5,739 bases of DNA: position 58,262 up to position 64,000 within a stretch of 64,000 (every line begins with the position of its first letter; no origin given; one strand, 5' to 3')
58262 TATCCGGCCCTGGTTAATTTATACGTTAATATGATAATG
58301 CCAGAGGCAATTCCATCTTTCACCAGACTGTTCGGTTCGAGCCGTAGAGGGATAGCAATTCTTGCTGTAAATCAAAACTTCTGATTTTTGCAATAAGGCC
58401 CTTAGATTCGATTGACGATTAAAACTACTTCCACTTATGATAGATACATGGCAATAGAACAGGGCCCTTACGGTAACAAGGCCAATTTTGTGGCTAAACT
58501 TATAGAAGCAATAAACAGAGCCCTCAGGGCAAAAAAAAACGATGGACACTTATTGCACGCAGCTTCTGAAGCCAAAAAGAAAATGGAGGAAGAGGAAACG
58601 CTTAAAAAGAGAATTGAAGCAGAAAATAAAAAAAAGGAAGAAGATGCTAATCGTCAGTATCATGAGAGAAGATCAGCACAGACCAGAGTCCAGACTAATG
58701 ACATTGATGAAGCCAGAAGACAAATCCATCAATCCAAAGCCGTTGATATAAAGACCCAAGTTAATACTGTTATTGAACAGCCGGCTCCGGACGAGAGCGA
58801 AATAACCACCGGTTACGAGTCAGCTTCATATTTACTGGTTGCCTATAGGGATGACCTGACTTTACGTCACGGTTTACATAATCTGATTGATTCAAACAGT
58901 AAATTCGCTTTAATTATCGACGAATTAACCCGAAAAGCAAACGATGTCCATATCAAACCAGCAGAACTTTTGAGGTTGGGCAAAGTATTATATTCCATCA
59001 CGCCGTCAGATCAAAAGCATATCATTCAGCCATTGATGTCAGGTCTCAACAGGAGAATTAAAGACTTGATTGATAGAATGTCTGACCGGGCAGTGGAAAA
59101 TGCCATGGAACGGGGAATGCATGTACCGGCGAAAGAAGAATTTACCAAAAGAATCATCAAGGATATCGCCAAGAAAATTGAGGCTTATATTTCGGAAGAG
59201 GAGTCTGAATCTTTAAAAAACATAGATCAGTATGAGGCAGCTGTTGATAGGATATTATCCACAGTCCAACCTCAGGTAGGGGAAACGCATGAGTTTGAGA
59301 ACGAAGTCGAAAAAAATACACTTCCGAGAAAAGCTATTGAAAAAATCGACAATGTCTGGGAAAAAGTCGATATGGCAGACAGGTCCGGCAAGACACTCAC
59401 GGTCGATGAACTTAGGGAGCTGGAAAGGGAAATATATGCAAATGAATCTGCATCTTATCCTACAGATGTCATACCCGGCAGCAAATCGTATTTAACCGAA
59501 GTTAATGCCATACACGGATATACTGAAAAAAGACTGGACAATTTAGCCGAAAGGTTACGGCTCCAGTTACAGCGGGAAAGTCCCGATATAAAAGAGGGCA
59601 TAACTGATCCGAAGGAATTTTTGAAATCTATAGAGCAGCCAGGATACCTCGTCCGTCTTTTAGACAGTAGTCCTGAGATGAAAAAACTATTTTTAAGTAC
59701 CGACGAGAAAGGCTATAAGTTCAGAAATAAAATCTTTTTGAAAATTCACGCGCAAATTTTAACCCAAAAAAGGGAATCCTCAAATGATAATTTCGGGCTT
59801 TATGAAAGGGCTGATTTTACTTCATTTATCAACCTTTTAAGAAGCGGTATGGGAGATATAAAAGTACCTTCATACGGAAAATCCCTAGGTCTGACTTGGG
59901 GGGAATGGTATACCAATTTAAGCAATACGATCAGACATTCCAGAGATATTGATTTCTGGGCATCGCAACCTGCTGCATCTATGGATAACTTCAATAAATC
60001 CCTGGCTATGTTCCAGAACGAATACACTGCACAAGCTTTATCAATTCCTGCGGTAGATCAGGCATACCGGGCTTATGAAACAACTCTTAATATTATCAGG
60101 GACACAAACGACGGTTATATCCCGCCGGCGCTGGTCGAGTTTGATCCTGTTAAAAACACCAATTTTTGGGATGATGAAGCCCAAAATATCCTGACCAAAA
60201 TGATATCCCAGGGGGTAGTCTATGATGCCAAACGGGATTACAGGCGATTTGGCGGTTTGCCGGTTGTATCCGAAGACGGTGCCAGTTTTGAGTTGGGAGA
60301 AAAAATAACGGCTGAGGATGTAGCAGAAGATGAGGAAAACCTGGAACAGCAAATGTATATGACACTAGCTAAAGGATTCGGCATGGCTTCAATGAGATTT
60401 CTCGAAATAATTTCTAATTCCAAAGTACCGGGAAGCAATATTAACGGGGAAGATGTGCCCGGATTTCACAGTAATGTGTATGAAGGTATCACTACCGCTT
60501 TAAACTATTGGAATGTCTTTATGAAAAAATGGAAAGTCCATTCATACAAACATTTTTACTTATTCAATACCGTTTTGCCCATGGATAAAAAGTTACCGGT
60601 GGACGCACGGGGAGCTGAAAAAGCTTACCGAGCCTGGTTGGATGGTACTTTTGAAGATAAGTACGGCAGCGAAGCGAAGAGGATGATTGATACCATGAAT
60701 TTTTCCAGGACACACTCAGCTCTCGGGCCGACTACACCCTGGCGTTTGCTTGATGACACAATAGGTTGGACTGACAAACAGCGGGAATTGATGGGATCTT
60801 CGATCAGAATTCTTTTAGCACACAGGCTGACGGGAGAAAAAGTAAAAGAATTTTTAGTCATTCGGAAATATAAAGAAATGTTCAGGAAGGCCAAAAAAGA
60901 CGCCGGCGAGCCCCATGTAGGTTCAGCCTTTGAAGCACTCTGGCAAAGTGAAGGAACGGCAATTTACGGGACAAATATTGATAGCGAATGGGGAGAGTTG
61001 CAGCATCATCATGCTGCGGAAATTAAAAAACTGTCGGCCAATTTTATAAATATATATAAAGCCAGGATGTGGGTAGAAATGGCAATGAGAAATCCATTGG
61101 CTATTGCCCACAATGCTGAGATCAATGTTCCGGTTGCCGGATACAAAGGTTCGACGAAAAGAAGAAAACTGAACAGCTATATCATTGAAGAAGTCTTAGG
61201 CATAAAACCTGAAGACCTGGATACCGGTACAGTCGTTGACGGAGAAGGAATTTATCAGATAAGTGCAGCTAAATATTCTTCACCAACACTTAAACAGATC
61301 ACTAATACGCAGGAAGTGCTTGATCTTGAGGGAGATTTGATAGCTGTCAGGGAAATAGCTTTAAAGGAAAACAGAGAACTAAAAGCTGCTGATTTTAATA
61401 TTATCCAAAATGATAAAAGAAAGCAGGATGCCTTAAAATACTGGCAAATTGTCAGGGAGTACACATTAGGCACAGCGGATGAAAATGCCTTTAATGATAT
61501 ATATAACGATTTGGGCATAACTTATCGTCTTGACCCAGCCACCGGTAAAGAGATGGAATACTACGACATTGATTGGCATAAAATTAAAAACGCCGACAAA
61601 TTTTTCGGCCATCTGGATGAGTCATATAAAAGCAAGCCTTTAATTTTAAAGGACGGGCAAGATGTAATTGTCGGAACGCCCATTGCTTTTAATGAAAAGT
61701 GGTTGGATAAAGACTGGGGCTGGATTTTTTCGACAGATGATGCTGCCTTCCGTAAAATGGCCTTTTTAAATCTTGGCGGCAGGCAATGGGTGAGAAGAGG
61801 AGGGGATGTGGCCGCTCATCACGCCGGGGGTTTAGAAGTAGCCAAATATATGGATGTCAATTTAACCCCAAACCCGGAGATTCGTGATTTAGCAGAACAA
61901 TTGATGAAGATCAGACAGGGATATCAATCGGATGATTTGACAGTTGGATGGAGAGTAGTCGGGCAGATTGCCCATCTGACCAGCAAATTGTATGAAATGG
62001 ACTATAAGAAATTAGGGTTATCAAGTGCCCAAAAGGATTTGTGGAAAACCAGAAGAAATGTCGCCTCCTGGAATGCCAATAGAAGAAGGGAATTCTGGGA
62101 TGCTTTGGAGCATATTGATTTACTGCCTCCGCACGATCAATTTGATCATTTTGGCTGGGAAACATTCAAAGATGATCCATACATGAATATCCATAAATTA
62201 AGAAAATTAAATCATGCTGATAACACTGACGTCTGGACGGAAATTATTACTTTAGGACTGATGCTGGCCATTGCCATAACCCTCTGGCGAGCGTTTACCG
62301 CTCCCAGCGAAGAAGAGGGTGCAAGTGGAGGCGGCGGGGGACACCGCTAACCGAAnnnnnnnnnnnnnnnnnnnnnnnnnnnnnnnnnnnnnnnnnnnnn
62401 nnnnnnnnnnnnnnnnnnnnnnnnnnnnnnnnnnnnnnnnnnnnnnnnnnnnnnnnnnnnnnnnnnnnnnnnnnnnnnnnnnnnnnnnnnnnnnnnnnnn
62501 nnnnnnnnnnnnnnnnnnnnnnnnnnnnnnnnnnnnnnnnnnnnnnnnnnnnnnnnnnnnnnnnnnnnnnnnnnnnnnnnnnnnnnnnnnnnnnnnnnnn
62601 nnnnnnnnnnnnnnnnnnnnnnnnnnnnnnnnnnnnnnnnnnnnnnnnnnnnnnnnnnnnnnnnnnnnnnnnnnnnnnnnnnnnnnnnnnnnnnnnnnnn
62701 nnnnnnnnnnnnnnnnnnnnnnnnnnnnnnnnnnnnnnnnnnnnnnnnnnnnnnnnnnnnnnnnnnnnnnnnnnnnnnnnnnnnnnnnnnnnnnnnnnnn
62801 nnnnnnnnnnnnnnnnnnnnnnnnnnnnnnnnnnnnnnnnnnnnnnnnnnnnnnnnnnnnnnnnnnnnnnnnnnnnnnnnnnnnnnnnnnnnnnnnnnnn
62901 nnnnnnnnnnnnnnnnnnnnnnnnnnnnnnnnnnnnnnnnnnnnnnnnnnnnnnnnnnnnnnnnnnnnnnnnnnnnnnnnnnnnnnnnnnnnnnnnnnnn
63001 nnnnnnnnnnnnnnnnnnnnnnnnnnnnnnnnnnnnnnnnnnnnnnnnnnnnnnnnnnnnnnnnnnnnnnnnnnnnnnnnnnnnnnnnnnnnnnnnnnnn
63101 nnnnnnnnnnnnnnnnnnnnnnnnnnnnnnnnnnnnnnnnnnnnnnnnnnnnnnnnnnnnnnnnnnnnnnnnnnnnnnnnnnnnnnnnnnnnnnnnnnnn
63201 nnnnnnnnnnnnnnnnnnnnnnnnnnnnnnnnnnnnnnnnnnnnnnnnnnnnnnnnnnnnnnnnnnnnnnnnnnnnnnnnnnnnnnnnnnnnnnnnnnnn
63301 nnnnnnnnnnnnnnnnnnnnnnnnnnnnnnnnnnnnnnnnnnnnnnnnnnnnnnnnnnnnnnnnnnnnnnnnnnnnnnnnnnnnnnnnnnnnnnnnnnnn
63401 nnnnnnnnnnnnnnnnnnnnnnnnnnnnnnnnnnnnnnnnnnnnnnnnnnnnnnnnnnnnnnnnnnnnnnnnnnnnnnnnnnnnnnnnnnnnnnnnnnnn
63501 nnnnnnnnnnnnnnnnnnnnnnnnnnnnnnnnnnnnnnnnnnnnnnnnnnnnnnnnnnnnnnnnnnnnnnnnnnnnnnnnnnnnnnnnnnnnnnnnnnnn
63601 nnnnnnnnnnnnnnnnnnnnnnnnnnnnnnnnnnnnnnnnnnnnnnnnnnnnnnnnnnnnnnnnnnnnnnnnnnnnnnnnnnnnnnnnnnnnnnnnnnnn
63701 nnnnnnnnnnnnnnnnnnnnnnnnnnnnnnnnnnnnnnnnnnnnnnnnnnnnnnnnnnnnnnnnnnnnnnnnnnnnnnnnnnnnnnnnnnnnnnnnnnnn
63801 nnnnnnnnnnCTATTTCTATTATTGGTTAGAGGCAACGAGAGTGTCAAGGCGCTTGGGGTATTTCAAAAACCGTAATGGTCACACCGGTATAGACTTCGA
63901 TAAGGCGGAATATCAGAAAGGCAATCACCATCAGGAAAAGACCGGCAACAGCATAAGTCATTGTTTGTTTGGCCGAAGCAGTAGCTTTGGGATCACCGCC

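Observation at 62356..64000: Second pilin-like locus: fifth VirB2-like paralog followed by a Cys-rich polytopic membrane protein (VirB6-like candidate)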

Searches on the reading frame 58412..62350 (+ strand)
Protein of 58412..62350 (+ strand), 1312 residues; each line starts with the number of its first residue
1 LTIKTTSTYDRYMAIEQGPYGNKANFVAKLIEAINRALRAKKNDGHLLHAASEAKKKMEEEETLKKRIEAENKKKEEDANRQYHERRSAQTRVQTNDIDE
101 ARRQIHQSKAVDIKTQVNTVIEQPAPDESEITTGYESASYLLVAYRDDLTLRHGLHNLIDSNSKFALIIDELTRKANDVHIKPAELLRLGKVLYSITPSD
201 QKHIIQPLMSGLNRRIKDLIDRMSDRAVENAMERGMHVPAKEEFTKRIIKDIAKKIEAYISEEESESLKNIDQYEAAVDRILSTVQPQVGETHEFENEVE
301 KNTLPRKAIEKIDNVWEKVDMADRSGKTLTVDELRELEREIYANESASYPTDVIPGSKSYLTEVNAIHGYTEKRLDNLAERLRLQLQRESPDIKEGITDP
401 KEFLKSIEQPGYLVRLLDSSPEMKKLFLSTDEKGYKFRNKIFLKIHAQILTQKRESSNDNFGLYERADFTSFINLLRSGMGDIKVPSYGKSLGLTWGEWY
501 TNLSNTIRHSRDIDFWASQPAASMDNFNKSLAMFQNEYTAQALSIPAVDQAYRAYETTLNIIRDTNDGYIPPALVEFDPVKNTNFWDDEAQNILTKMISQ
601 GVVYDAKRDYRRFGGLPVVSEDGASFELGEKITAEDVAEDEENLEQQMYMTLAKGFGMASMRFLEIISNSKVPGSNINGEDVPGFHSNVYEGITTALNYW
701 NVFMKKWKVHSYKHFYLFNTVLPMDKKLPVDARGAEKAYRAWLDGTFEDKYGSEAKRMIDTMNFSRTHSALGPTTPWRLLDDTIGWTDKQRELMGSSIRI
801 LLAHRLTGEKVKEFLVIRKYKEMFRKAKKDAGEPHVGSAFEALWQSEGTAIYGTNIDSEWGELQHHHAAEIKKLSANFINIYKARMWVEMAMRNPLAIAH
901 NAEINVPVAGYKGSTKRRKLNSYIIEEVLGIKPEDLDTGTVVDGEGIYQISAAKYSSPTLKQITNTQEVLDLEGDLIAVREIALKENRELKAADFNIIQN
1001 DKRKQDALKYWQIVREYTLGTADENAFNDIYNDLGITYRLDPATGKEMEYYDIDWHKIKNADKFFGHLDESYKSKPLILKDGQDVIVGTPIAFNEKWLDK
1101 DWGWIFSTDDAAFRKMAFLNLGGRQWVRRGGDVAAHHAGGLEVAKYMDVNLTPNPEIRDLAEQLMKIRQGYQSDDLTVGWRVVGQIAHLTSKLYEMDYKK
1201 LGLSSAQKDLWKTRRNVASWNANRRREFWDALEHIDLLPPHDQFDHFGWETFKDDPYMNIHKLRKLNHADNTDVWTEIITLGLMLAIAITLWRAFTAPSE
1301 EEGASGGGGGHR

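Call 6: search_protein_families(library=pfam, proteins=[window:58412-62350:+], max_evalue=1)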
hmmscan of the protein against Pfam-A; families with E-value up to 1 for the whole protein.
window:58412-62350:+ (1312 aa): 1 family
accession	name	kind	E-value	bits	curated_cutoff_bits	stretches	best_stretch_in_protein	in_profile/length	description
PF12470.13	SUFU_C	-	0.025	15.2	25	1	59-156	31-121/200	Suppressor of Fused Gli/Ci N terminal binding domain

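Call 8: search_protein_families(library=ncbifam, proteins=[window:58412-62350:+], max_evalue=1)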
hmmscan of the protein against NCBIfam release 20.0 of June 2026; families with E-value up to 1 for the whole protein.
window:58412-62350:+ (1312 aa): 1 family
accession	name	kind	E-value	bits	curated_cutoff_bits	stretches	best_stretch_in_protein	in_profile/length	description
NF006169.0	PRK08310.1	equivalog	0.13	11.6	391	1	782-893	168-280/395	amidase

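Call 70: search_solved_structures(query=window:58412-62350:+, max_evalue=1)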
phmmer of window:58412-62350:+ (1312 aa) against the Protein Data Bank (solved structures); distinct sequences matched with E-value up to 1: 0.

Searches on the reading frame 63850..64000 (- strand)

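Call 6: search_protein_families(library=pfam, proteins=[window:63850-64000:-], max_evalue=1)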
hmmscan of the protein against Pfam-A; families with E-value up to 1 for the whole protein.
window:63850-64000:- (50 aa): 2 families
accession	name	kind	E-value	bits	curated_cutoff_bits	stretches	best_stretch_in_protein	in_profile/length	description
PF18895.5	T4SS_pilin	-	0.0019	18.7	26.6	1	2-34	39-71/71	Type IV secretion system pilin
PF00746.26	Gram_pos_anchor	-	0.32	11.4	20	1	10-31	14-35/43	LPXTG cell wall anchor motif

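Call 8: search_protein_families(library=ncbifam, proteins=[window:63850-64000:-], max_evalue=1)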
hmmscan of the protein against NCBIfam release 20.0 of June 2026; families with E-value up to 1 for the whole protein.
window:63850-64000:- (50 aa): 0 families
